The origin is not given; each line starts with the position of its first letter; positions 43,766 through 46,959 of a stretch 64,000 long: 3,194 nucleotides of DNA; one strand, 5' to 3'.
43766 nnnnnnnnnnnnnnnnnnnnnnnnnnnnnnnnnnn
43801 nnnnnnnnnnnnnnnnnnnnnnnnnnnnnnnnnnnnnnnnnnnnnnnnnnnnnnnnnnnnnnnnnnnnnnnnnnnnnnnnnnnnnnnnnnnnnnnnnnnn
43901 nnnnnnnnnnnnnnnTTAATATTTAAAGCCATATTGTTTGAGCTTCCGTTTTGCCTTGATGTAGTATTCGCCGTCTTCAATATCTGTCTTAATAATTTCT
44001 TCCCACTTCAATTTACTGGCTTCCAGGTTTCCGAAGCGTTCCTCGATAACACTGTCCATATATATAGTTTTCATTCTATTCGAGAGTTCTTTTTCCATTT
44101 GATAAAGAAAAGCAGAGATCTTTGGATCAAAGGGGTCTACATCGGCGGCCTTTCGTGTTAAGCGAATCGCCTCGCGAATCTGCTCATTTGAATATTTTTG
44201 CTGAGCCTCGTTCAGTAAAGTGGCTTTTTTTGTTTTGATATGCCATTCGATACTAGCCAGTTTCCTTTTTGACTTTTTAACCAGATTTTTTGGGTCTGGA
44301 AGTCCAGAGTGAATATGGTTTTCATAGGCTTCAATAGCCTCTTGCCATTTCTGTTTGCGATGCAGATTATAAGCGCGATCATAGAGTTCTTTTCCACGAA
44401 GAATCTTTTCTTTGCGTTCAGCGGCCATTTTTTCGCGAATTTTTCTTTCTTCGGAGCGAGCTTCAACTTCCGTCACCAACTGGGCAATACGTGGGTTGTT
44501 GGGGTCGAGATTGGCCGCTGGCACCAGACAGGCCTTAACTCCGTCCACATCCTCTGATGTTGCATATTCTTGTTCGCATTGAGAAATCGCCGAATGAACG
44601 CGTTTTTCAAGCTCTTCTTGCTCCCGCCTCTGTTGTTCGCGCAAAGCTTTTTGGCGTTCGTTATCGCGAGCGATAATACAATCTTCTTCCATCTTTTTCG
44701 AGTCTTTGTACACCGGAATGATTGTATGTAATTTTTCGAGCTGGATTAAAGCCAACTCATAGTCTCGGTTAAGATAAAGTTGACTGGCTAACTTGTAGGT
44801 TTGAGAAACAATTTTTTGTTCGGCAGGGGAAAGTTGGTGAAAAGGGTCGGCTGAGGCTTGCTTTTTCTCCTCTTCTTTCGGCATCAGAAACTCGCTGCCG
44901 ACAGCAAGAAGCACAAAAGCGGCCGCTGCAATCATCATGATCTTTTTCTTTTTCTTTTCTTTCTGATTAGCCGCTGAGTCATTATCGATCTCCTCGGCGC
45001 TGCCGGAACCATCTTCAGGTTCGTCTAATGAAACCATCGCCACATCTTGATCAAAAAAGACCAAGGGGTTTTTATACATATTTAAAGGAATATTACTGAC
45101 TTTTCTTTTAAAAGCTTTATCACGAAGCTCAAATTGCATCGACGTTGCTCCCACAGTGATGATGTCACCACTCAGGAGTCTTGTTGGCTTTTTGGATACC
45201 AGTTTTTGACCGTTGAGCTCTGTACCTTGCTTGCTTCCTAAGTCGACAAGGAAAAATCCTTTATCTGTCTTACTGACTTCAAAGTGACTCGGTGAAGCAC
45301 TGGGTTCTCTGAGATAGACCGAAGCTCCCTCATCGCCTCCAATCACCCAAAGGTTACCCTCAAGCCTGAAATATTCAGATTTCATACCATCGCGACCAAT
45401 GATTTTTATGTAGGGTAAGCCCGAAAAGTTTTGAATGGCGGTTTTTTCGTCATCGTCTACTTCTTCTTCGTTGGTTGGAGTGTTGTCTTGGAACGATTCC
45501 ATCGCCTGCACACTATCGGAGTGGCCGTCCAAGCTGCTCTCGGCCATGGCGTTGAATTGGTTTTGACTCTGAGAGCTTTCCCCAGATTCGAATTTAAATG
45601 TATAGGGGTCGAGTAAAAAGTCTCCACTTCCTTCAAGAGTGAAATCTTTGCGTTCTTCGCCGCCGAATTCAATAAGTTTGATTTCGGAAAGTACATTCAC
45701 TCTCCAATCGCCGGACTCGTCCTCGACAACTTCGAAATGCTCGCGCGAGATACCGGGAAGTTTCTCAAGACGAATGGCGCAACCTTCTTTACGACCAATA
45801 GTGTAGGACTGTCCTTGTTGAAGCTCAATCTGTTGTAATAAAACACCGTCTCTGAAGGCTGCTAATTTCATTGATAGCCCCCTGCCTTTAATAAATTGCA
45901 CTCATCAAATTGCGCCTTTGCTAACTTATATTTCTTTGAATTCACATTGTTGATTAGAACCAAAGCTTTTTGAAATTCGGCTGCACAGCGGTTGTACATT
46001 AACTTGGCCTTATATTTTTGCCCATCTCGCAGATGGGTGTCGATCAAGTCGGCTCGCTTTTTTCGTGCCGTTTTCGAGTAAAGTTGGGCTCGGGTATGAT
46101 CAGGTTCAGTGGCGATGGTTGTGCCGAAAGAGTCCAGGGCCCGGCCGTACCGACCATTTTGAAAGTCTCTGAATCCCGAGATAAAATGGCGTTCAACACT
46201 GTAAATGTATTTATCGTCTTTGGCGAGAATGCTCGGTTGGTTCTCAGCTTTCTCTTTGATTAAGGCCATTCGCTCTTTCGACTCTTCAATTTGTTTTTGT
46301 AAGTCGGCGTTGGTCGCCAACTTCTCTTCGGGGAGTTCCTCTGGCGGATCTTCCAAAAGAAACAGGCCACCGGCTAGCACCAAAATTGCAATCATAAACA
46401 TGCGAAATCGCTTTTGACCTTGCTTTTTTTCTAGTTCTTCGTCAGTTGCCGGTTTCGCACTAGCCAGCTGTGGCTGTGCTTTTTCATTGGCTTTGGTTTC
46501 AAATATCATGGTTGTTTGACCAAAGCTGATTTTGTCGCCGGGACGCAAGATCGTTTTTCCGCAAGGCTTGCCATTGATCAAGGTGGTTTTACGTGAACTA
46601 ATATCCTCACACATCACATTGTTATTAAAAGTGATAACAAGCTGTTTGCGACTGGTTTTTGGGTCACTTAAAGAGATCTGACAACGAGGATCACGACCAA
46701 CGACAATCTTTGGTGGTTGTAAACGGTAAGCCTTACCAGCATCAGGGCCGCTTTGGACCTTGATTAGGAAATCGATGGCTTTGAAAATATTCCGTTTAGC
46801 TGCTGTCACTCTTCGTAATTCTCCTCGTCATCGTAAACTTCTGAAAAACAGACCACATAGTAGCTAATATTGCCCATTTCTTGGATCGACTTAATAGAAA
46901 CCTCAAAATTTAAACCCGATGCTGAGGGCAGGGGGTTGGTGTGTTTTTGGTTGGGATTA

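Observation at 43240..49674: Translationally coupled six-gene operon: orphan TadC-like platform protein, DUF192, three FHA-domain membrane proteins and a PP2C-like protein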

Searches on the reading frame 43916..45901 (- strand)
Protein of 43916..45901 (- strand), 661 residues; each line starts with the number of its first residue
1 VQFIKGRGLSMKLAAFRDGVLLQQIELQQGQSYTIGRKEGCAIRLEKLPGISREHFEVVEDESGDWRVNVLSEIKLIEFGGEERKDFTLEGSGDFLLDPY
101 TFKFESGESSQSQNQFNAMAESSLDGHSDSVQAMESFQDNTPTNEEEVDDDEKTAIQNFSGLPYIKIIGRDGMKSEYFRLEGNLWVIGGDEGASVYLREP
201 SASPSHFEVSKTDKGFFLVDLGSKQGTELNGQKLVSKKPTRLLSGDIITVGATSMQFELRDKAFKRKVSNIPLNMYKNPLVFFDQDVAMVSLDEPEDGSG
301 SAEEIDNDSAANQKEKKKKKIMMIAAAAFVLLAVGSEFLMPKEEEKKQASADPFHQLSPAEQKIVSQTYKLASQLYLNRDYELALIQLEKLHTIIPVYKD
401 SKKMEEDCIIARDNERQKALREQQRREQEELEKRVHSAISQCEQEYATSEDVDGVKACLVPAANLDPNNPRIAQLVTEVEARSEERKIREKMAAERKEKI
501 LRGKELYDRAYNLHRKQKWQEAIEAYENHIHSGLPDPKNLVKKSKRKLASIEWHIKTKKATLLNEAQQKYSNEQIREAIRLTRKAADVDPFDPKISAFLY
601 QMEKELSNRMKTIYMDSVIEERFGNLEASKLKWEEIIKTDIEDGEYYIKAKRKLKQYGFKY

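Call 3: search_protein_families(library=pfam, proteins=[window:43916-45901:-], max_evalue=0.1)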
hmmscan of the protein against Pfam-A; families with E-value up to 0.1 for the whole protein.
window:43916-45901:- (661 aa): 4 families
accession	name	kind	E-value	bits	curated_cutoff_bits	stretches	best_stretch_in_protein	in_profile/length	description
PF00498.31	FHA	-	1.3e-20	74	20.7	2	185-251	1-67/67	FHA domain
PF16697.10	Yop-YscD_cpl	-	3.8e-13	49.9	33.2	1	174-258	8-91/94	Inner membrane component of T3SS, cytoplasmic domain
PF07719.23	TPR_2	-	0.00039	20.8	27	0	505-527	3-25/34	Tetratricopeptide repeat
PF09716.15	ETRAMP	-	0.015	15.7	29.1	1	307-335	39-68/81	Malarial early transcribed membrane protein (ETRAMP)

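Call 4: search_protein_families(library=ncbifam, proteins=[window:43916-45901:-], max_evalue=0.1)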
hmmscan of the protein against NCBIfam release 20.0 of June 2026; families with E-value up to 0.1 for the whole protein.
window:43916-45901:- (661 aa): 6 families
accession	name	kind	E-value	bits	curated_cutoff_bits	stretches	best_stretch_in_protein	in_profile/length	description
NF049868.1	FhaB_Rv0019c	equivalog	1e-09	38.6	125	1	163-256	66-157/158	FHA domain-containing protein FhaB/FipA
NF033760.1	gliding_GltG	equivalog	1.8e-05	23.5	650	1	208-261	51-100/650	adventurous gliding motility protein GltG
NF052573.1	HisKinEspAMyxo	equivalog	7.9e-05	20.9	1400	1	177-265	40-127/755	serine histidine kinase EspA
NF004285.1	PRK05696.1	equivalog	0.00013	21.8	179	1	303-364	3-58/171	flagellar basal body-associated protein FliL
NF041660.2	oxygluDhInhib_OdhI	equivalog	0.00013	21.8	200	1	141-252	14-122/130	oxoglutarate dehydrogenase inhibitor Odhl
NF009420.1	PRK12785.1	equivalog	0.0024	17.7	197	1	306-351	7-55/161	flagellar basal body-associated protein FliL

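Call 73: search_solved_structures(query=window:43916-45871:-, max_evalue=0.01)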
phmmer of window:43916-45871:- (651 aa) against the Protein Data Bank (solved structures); distinct sequences matched with E-value up to 0.01: 9.
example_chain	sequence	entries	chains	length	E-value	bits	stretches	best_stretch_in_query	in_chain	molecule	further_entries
3gqs_A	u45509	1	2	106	0.0025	19.8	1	155-244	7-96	Adenylate cyclase-like protein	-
2aff_A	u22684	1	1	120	0.0028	19.7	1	157-263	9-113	Antigen KI-67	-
1g6g_A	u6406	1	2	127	0.0028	19.7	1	173-242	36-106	PROTEIN KINASE RAD53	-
1r21_A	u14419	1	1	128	0.0032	19.5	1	157-263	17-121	Antigen Ki-67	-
1j4o_A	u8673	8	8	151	0.004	19.2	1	173-242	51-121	PROTEIN KINASE SPK1 | Serine/threonine-protein kinase RAD53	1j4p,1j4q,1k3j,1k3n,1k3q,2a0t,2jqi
1g3g_A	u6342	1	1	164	0.0042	19.1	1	173-242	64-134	PROTEIN KINASE SPK1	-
4h87_A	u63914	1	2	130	0.0063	18.5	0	195-249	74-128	Kanadaptin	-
6hc0_B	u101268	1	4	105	0.0063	18.5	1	155-247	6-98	GGDEF domain protein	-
6hc1_A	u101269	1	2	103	0.0063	18.5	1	155-246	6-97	GGDEF domain protein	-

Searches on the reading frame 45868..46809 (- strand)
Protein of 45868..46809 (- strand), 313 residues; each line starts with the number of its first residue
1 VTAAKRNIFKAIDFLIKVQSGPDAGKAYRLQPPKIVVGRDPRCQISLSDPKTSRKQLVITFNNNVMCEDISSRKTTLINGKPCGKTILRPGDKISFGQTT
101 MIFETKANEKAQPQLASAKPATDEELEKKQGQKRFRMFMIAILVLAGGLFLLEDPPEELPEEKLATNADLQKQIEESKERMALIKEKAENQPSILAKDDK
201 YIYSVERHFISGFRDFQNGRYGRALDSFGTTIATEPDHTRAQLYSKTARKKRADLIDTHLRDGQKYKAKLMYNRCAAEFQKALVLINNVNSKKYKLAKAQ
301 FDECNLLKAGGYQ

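Call 3: search_protein_families(library=pfam, proteins=[window:45868-46809:-], max_evalue=0.1)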
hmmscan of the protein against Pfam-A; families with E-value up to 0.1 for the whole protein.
window:45868-46809:- (313 aa): 3 families
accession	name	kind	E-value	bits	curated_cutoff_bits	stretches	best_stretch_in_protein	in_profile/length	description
PF16697.10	Yop-YscD_cpl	-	6.4e-16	58.8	33.2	1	17-105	1-92/94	Inner membrane component of T3SS, cytoplasmic domain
PF00498.31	FHA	-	2.3e-13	50.8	20.7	1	35-97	1-67/67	FHA domain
PF07719.23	TPR_2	-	0.081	13.5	27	0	210-238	6-34/34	Tetratricopeptide repeat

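Call 4: search_protein_families(library=ncbifam, proteins=[window:45868-46809:-], max_evalue=0.1)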
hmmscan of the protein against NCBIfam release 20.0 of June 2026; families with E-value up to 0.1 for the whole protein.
window:45868-46809:- (313 aa): 6 families
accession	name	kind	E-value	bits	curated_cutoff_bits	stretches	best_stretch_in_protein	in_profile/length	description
NF049868.1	FhaB_Rv0019c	equivalog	3.1e-09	37.1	125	1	16-101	69-156/158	FHA domain-containing protein FhaB/FipA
NF041660.2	oxygluDhInhib_OdhI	equivalog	1.5e-08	34.6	200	1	15-103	38-127/130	oxoglutarate dehydrogenase inhibitor Odhl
NF033760.1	gliding_GltG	equivalog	2.2e-07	29.8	650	1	35-123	26-115/650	adventurous gliding motility protein GltG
NF052573.1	HisKinEspAMyxo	equivalog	2.2e-07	29.3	1400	1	15-114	28-131/755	serine histidine kinase EspA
TIGR02500.1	type_III_yscD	equivalog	5.8e-06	25.5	86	1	14-165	1-161/413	type III secretion system inner membrane ring subunit SctD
TIGR04211.1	SH3_and_anchor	equivalog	0.019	14.6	65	0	114-151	143-180/198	TIGR04211 family SH3 domain-containing protein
